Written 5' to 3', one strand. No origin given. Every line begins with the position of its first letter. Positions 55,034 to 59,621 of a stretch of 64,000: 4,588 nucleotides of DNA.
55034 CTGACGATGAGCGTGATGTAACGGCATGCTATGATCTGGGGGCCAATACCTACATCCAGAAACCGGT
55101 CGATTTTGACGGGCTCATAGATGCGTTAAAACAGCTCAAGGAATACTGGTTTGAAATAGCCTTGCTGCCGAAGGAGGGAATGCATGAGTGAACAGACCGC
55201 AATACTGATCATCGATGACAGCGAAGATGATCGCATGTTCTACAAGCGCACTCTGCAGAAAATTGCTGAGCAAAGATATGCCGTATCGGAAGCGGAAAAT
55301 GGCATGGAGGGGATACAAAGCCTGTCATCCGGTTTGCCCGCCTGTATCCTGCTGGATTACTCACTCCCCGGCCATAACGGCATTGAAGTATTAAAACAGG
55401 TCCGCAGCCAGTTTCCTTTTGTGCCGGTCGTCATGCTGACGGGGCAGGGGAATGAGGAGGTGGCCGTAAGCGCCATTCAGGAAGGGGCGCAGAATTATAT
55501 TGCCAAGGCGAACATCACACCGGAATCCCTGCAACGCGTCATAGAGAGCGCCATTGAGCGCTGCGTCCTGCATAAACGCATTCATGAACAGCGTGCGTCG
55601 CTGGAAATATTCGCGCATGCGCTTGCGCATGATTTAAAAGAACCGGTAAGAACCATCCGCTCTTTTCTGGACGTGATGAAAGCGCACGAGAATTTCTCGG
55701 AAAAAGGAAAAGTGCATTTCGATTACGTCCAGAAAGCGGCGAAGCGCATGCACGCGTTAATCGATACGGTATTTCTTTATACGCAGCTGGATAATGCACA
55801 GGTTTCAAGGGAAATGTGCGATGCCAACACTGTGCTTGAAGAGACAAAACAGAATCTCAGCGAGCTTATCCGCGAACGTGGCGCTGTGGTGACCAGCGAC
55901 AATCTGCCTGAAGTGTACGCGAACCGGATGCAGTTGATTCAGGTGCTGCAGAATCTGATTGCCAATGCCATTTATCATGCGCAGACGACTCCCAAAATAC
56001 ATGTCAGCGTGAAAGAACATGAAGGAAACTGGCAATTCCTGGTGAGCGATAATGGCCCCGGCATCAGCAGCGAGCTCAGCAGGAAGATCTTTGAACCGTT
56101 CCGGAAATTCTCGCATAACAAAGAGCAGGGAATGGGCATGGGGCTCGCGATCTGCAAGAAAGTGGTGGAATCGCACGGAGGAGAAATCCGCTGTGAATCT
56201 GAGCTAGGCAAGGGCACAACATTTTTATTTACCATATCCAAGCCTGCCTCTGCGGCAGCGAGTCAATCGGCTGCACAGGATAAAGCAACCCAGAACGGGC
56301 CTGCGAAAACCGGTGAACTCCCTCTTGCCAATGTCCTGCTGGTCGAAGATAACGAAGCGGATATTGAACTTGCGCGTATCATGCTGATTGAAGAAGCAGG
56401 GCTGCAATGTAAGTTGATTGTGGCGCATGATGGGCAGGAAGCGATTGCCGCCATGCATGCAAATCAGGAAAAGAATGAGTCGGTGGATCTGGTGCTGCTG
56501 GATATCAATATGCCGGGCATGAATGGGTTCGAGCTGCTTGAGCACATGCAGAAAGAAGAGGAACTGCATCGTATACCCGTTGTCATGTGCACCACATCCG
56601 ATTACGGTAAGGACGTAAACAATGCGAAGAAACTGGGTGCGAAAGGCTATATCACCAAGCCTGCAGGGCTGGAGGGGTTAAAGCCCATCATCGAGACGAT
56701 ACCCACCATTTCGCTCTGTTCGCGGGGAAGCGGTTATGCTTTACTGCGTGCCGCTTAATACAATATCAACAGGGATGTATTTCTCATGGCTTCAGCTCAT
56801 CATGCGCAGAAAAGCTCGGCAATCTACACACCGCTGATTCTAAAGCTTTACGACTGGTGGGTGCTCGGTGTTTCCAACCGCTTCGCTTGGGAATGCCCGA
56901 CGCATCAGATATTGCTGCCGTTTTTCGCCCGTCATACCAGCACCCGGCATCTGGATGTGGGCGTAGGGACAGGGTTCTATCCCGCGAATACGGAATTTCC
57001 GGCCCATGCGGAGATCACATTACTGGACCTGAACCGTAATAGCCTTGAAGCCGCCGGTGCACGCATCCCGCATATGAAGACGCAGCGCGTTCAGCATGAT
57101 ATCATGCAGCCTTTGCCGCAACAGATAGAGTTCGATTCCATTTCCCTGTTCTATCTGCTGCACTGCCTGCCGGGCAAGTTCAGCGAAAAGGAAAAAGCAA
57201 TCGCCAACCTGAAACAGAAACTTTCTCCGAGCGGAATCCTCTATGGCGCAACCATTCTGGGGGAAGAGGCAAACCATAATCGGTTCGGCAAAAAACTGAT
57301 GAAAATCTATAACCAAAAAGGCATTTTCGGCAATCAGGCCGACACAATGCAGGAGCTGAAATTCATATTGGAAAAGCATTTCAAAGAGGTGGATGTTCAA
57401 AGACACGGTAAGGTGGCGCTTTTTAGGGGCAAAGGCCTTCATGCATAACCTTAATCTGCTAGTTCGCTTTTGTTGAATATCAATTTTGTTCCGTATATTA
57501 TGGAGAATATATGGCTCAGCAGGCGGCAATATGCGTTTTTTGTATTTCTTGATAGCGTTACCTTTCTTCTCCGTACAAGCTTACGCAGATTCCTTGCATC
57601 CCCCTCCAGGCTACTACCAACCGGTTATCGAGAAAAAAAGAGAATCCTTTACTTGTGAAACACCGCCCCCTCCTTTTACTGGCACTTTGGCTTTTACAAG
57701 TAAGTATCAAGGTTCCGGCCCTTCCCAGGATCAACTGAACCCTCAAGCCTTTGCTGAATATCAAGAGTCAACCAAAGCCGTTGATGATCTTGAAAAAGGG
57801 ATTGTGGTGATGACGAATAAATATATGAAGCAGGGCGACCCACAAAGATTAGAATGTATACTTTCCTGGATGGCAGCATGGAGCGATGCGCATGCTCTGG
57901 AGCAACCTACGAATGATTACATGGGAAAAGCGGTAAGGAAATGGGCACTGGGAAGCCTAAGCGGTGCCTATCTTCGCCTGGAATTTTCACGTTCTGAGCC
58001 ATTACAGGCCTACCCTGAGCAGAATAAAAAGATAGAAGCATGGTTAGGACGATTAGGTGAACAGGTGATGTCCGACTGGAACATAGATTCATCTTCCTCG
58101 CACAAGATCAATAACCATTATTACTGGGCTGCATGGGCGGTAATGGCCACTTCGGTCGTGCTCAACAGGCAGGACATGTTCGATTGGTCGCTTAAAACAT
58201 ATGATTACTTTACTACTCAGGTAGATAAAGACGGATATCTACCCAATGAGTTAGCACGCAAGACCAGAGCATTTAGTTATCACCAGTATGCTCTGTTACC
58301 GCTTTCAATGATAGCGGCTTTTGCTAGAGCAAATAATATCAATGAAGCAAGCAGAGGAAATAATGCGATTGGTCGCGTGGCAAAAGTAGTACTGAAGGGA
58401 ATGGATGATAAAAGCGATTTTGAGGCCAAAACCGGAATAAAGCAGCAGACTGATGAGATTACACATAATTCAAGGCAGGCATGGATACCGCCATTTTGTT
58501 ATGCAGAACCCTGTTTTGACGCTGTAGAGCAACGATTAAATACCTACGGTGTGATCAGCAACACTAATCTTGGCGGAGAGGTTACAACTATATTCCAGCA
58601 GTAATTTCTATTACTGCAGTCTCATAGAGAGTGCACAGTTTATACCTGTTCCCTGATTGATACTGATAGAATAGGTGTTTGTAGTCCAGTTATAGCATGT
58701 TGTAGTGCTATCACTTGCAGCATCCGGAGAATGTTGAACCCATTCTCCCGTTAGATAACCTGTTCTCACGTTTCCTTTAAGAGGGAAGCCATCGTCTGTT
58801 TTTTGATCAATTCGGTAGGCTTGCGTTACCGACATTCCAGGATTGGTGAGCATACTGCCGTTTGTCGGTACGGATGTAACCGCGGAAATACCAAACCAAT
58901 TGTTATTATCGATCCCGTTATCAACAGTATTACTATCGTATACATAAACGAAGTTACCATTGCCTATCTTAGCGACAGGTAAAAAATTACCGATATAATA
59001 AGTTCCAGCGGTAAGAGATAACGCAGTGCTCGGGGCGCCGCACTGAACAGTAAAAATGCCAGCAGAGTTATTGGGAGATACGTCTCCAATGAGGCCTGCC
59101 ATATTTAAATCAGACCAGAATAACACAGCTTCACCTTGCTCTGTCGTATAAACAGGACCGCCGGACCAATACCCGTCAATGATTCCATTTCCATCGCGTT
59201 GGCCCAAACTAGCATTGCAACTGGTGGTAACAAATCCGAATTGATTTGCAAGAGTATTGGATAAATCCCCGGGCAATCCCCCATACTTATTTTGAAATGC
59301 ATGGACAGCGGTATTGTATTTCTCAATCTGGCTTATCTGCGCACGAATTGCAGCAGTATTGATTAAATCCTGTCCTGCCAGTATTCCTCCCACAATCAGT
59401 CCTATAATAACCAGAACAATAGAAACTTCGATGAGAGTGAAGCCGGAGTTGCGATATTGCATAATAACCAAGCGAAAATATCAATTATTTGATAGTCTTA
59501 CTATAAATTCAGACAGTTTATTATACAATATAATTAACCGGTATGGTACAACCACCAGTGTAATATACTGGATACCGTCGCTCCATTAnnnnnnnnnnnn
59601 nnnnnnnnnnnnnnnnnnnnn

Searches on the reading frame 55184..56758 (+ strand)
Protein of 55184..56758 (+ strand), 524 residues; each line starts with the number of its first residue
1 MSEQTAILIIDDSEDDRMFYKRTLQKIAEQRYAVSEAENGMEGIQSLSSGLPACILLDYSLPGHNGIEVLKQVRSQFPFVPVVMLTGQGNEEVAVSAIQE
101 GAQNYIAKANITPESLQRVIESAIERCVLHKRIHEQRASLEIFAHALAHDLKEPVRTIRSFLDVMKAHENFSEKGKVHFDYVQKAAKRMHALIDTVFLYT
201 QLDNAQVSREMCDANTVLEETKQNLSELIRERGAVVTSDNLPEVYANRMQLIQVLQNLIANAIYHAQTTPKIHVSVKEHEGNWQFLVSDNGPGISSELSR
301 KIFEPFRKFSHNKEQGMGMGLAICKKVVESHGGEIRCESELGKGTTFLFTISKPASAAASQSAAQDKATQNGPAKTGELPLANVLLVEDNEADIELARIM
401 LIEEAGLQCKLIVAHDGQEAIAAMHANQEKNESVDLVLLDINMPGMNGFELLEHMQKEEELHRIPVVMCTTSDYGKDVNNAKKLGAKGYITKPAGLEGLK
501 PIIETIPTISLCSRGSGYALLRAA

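Call 18: search_protein_families(library=pfam, proteins=[window:55184-56758:+], max_evalue=0.00001)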
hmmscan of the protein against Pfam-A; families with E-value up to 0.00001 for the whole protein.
window:55184-56758:+ (524 aa): 4 families
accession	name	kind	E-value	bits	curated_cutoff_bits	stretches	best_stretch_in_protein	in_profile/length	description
PF00072.30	Response_reg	-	1.3e-45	154.5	30.2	2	384-501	1-108/111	Response regulator receiver domain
PF02518.31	HATPase_c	-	1.9e-28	99.6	26.4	1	248-353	3-109/111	Histidine kinase-, DNA gyrase B-, and HSP90-like ATPase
PF00512.31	HisKA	-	2.2e-08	34.5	26.9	1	141-204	3-65/66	His Kinase A (phospho-acceptor) domain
PF13581.12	HATPase_c_2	-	8.1e-06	26.3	27.4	0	223-335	6-114/127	Histidine kinase-like ATPase domain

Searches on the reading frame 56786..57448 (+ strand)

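Call 18: search_protein_families(library=pfam, proteins=[window:56786-57448:+], max_evalue=0.00001)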
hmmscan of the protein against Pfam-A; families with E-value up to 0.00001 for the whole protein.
window:56786-57448:+ (220 aa): 5 families
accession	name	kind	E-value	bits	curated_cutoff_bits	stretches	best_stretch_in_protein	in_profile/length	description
PF08241.18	Methyltransf_11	-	8.3e-09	36.4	21.2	1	56-153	1-94/95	Methyltransferase domain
PF08242.18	Methyltransf_12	-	7.9e-08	33.4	30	1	56-152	1-98/98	Methyltransferase domain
PF13649.12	Methyltransf_25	-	6.4e-07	30.4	27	1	56-150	2-97/97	Methyltransferase domain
PF13489.12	Methyltransf_23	-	1.2e-06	28.8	27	1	46-169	16-131/164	Methyltransferase domain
PF13847.12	Methyltransf_31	-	4.8e-06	26.8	27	1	52-160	4-115/145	Methyltransferase domain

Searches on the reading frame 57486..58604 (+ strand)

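Call 18: search_protein_families(library=pfam, proteins=[window:57486-58604:+], max_evalue=0.00001)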
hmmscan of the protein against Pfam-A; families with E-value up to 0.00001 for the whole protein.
window:57486-58604:+ (372 aa): 1 family
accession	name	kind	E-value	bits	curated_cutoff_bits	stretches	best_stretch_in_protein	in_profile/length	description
PF05426.18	Alginate_lyase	-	2e-51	175.5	22.2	1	70-312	2-275/275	Alginate lyase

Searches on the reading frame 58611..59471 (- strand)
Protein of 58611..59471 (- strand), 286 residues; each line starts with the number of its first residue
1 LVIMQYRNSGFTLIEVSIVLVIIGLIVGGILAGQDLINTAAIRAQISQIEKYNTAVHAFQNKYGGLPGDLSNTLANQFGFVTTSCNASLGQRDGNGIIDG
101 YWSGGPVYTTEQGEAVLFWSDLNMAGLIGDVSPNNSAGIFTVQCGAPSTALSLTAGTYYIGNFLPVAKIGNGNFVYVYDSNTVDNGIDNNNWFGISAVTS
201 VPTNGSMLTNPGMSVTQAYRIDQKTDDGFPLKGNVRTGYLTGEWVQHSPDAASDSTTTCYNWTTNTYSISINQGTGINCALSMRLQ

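Call 18: search_protein_families(library=pfam, proteins=[window:58611-59471:-], max_evalue=0.00001)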
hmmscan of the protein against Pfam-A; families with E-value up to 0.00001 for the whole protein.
window:58611-59471:- (286 aa): 1 family
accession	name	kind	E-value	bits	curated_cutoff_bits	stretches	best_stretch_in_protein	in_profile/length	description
PF07963.17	N_methyl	-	1.2e-06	28.3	21.2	1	7-31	3-27/27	Prokaryotic N-terminal methylation motif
